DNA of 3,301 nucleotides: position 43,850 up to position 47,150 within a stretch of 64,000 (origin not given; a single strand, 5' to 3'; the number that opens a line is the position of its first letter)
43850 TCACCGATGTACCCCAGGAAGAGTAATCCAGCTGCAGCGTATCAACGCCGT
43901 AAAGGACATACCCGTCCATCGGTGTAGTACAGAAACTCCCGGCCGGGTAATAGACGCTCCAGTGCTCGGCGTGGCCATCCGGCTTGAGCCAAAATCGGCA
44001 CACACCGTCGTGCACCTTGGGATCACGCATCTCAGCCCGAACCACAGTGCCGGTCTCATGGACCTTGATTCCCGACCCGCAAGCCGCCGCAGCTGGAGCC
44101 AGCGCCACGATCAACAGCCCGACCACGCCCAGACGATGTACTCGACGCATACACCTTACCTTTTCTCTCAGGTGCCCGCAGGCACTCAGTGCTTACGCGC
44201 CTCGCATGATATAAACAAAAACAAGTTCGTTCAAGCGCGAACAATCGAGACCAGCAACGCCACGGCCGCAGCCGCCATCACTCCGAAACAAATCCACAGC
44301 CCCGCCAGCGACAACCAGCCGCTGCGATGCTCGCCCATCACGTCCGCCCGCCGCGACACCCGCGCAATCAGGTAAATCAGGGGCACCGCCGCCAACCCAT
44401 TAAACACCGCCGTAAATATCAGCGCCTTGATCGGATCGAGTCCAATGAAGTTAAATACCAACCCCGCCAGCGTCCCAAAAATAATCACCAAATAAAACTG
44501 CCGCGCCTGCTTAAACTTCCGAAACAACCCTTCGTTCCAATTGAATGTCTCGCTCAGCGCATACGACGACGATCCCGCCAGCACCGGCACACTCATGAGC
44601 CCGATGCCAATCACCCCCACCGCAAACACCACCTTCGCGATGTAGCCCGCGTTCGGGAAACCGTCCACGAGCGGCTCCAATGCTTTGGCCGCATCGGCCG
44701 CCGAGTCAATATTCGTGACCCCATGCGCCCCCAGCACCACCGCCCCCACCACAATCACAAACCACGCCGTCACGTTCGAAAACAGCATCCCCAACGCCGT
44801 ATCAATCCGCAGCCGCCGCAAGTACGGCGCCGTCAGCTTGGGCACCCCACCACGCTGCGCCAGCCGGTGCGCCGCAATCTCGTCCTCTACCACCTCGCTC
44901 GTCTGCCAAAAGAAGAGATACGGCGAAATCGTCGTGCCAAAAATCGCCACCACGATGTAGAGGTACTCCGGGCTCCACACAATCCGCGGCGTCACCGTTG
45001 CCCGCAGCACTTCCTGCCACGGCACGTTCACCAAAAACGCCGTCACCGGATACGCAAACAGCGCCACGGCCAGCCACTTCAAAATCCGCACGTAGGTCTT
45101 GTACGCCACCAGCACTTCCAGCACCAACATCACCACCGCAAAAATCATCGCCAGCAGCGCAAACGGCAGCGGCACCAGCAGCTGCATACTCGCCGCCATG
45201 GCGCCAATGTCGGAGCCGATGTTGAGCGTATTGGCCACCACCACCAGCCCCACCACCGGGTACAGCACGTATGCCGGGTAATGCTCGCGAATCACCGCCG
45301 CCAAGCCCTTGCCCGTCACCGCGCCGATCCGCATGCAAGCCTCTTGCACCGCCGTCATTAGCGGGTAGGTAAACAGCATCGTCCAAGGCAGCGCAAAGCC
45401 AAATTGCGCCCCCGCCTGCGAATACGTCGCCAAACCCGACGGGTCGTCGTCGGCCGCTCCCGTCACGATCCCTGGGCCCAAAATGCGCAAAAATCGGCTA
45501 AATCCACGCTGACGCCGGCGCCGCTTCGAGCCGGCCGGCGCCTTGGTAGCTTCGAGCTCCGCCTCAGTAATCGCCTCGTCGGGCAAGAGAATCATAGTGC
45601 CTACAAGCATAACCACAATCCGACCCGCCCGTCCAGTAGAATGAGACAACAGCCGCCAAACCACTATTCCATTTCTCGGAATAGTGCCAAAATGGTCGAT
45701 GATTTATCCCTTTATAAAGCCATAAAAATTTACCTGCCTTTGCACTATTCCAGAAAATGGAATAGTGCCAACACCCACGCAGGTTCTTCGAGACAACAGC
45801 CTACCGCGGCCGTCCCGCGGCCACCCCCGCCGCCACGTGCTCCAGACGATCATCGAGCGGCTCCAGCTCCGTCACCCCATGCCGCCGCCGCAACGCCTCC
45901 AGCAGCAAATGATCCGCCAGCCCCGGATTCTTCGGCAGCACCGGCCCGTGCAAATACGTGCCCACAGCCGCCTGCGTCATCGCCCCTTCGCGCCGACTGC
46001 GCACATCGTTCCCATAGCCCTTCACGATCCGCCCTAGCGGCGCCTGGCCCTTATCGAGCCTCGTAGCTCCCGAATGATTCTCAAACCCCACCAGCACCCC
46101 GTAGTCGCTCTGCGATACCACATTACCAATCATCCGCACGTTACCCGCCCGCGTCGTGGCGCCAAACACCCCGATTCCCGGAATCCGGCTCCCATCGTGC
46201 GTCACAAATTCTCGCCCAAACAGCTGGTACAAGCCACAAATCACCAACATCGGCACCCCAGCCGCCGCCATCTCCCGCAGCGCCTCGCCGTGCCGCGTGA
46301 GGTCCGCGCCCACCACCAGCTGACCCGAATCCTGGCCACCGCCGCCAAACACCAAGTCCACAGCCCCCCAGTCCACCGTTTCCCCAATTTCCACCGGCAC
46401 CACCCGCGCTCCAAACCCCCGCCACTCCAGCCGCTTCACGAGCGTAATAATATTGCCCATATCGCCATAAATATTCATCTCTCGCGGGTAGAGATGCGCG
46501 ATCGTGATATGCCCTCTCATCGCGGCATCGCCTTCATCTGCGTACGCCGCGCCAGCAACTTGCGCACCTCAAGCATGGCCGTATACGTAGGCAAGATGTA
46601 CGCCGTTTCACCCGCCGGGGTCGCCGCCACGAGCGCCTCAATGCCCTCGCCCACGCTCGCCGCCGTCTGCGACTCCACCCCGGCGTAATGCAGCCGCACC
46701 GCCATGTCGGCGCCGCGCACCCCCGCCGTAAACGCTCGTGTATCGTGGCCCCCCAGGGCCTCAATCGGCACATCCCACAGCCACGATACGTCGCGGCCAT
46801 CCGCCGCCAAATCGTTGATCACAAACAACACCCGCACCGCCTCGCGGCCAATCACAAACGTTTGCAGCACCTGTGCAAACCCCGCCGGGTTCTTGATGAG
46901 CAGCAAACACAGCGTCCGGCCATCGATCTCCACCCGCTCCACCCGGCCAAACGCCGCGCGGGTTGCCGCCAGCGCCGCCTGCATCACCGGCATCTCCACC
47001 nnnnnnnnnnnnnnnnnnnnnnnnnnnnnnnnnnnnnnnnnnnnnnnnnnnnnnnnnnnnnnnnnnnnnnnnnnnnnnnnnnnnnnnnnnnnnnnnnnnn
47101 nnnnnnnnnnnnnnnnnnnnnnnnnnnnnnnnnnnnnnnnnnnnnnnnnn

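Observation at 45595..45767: Two copies of a 9-N7-9 palindrome upstream of the Nramp Mn/Fe transporter gene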

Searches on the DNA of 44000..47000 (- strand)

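Call 6: search_rna_families(source=window, start=44000, end=47000, threshold=evalue, max_evalue=10)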
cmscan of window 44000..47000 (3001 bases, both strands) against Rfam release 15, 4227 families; matches with E-value up to 10: 4.
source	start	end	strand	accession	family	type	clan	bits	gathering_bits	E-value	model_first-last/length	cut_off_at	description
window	45665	45764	-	RF03237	MIR6425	Gene; miRNA;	-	17.2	142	5.2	1-125/125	no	MIR6425 microRNA precursor family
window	46363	46417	+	RF01974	H19_3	Gene; lncRNA;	-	15.8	46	8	62-116/116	no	H19 conserved region 3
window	45837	45952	-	RF02932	Betaproteobacteria-1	Gene; sRNA;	-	15.6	49.4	7.7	1-120/120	no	Betaproteobacteria-1 RNA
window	46172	46252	-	RF00572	SNORD66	Gene; snRNA; snoRNA; CD-box;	-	15.4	32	8.7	1-76/76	no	Small nucleolar RNA SNORD66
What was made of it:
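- Tried and rejected: Rfam found nothing credible in 44000-47000 at E up to 10 (call 6).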

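Call 83: search_dna_similar(query=window:45643-45801:-, collection=phages, mode=distant, max_evalue=0.1, max_rows=8)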
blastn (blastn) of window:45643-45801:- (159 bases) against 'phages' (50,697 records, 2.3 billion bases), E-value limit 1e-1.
No match.

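Call 84: search_dna_similar(query=window:45643-45801:-, collection=plasmids, mode=distant, max_evalue=0.1, max_rows=8)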
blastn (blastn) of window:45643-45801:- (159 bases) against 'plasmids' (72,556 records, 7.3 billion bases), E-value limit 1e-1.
No match.

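Call 97: build_rna_model(alignment_id=A4)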
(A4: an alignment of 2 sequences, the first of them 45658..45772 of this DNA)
Model R1 built from alignment A4 (2 sequences, 115 columns); structure: RNAalifold consensus.
model positions 115; base pairs 24; branch points 0; effective number of sequences 1.32; information 0.591 bits per position. Calibrated on 0.2 Mb of random sequence (short: E-values are rough).
structure used (alignment columns):
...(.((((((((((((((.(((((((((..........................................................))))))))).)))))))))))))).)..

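Call 99: search_with_rna_model(model_id=R1, sources=[window, L127, L129, L001, L002, L003, L004, L005, L006, L007, L008, L009, L010, L011, L012, L013, L014, L015, L016, L017, L018, L019, L020, L021, L022, L023, L024, L025, L026, L027, L028, L029, L030, L031, L032, L033, L034, L035, L036, L037, L038, L039, L040, L041, L042, L043, L044, L045, L046, L047, L048, L049, L050, L051, L052, L053, L054, L055, L056, L057, L058, L059, L060, L061, L062, L063, L064, L065, L066, L067, L068, L069, L070, L071, L072, L073, L074, L075, L076, L077, L078, L079, L080, L081, L082, L130, L131, L133], max_evalue=10)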
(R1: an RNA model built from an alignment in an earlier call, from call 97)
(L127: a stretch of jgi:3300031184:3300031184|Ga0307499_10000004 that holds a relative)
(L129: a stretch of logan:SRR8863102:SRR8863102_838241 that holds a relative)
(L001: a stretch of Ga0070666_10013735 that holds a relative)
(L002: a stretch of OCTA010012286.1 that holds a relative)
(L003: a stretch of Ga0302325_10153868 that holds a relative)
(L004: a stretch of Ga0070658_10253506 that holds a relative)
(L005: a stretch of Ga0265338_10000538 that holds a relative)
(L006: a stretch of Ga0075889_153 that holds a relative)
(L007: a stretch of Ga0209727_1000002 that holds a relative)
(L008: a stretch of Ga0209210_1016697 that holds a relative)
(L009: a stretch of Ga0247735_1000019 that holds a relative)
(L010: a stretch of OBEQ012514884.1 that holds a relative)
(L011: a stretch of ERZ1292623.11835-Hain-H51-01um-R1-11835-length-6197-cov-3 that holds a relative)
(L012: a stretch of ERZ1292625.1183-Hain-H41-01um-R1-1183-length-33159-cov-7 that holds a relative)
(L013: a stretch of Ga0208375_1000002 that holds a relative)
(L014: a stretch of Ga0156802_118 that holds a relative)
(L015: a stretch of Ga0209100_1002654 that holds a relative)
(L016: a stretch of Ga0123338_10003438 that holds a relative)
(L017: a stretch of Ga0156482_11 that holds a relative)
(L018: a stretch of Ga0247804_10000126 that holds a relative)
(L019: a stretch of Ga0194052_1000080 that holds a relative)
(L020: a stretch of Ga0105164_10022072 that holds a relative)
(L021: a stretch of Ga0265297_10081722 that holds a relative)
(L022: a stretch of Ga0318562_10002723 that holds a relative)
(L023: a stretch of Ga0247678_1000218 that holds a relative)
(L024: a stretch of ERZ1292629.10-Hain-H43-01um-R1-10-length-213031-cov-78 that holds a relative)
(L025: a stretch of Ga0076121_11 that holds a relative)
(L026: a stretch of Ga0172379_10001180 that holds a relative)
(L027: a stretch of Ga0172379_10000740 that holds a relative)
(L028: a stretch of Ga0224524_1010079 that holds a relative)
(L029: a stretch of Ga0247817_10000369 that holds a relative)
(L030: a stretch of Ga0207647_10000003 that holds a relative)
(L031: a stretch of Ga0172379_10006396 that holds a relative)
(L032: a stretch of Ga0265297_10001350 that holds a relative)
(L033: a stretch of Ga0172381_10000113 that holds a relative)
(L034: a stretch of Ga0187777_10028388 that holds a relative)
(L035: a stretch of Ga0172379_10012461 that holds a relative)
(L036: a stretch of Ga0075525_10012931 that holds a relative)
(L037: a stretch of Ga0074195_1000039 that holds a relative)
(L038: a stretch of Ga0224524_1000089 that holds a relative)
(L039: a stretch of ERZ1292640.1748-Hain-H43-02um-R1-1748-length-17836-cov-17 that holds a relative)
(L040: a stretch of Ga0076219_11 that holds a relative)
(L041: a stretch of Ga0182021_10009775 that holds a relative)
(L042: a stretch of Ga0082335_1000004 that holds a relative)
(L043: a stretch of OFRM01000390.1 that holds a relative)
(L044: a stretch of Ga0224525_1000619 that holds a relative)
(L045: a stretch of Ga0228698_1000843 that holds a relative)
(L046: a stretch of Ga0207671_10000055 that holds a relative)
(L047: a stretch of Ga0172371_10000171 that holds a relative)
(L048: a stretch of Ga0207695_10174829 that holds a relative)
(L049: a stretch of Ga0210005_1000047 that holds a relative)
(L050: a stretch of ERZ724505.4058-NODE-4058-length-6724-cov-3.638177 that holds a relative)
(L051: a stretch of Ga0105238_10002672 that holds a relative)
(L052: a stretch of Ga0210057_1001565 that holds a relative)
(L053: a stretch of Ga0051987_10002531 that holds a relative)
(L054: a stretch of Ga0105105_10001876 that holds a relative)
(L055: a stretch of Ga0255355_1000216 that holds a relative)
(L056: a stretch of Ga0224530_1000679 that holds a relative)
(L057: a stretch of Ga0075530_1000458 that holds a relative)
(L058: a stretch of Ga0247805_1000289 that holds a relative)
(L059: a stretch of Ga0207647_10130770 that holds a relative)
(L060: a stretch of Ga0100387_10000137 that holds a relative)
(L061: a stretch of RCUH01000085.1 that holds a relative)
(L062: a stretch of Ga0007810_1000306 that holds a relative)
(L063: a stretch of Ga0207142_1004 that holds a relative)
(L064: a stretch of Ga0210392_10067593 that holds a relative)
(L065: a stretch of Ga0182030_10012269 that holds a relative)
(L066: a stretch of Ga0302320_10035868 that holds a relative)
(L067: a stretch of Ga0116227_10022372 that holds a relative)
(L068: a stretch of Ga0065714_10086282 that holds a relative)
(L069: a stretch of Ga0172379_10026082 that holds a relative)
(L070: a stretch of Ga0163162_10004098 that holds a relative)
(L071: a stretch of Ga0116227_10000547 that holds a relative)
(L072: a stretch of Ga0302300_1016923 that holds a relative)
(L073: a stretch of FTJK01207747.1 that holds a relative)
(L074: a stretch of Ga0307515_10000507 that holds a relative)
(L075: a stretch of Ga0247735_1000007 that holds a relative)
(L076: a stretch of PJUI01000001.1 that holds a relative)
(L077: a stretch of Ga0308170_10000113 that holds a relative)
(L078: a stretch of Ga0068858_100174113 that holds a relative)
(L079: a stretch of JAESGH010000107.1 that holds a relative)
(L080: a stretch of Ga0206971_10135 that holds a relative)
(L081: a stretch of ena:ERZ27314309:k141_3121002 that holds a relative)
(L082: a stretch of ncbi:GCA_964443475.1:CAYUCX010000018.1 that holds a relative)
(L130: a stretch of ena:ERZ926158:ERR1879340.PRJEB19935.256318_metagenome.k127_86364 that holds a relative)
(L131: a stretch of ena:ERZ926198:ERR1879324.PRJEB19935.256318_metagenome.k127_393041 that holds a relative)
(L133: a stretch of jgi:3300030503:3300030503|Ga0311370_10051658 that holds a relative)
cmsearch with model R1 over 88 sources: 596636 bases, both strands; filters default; matches with E-value up to 10: 13.
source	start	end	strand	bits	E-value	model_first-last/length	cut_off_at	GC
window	45658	45772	-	130.5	1.4e-30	1-115/115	no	0.37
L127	19140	19252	+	124.3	5.9e-29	1-115/115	no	0.37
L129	253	365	+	124.3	5.9e-29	1-115/115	no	0.37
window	45657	45771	+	61.6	1.2e-12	1-115/115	no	0.37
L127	19141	19253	-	58.1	9.6e-12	1-115/115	no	0.36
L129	254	366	-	58.1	9.6e-12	1-115/115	no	0.36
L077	4366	4401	-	19.5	0.11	1-115/115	no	0.31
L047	1389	1422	+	13.6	3.6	1-115/115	no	0.24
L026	5497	5559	-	13.4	4.1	1-115/115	no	0.22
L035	2346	2424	-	13.2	4.5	16-101/115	no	0.29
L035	2234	2291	+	12.9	5.5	1-115/115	no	0.31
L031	4993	5069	+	12.8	5.8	1-115/115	no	0.29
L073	2971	3007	-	12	9.4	51-87/115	no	0.22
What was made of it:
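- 45663..45770 (-): The roughly 107-nt twin-palindrome module: unit, 56-nt spacer, inverted unit. It is homologous to L127 19142-19250 in the same genome. As a single strand it folds into a long hairpin in which unit W2 pairs with unit W1. Covariance model hits only these two loci: call 99.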
